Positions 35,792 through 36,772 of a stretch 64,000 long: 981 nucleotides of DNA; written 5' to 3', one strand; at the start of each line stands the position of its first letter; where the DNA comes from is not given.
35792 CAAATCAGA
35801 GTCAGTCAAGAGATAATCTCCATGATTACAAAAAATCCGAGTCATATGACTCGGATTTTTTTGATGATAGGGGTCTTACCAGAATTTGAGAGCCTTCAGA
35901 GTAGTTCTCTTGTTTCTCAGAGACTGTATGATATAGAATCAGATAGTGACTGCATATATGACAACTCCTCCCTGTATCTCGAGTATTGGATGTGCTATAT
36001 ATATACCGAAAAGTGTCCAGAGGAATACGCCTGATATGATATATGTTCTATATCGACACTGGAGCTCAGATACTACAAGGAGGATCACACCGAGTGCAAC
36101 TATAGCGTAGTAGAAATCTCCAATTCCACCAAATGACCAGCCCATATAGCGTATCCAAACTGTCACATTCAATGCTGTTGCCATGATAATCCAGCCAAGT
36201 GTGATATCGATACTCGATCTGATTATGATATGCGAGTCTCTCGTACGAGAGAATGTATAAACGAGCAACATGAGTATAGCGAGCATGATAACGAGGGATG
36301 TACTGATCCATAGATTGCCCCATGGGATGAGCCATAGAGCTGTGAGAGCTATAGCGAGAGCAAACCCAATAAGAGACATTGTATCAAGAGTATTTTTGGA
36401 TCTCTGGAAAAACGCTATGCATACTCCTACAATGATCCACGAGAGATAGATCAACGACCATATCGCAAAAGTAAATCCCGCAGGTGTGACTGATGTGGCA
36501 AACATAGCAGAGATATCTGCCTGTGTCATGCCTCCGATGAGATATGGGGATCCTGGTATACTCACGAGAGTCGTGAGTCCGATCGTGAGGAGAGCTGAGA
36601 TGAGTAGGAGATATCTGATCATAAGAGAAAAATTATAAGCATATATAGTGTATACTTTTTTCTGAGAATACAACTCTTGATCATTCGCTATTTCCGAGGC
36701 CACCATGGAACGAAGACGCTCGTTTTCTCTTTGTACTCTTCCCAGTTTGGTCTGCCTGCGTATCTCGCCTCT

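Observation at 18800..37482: Dense light-response island in a reduced-genome CPR bacterium: four CPF genes, accessory redox genes and a rhodopsin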

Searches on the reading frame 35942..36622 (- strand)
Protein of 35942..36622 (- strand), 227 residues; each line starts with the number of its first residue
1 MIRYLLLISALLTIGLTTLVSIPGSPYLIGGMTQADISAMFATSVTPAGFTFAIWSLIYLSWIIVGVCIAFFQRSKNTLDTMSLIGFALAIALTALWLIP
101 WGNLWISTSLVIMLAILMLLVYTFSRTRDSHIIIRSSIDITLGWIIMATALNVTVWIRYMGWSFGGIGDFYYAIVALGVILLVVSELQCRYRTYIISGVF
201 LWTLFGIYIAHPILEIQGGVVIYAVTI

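Call 93: predict_structure(protein=window:35942-36622:-)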
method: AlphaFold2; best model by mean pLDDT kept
length: 227 residues; sequences in the alignment: 1
mean_pLDDT: 50.9   pTM: 0.28
mean pLDDT of the five models: 50.9, 47.0, 44.4, 43.8, 43.6
residues with pLDDT >= 90: 0; 70-90: 0; 50-70: 131; < 50: 96
segments of 3 or more residues with pLDDT < 50: 1-3, 19-32, 99-109, 159-165, 192-203, 208-227
pLDDT, mean of each block of 10 residues (from residue 1): 52 56 41 47 51 57 57 57 58 53 46 54 52 52 55 51 47 55 51 47 48 40 40
secondary structure, 60 per line:
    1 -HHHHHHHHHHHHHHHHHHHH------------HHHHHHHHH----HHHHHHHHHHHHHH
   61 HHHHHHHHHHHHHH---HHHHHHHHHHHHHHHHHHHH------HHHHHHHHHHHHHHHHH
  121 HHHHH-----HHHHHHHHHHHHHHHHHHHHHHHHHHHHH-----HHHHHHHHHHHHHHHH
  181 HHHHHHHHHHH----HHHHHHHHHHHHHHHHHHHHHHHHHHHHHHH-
elements in order: H2-21 H34-42 H47-74 H78-97 H104-125 H131-159 H165-191 H196-226
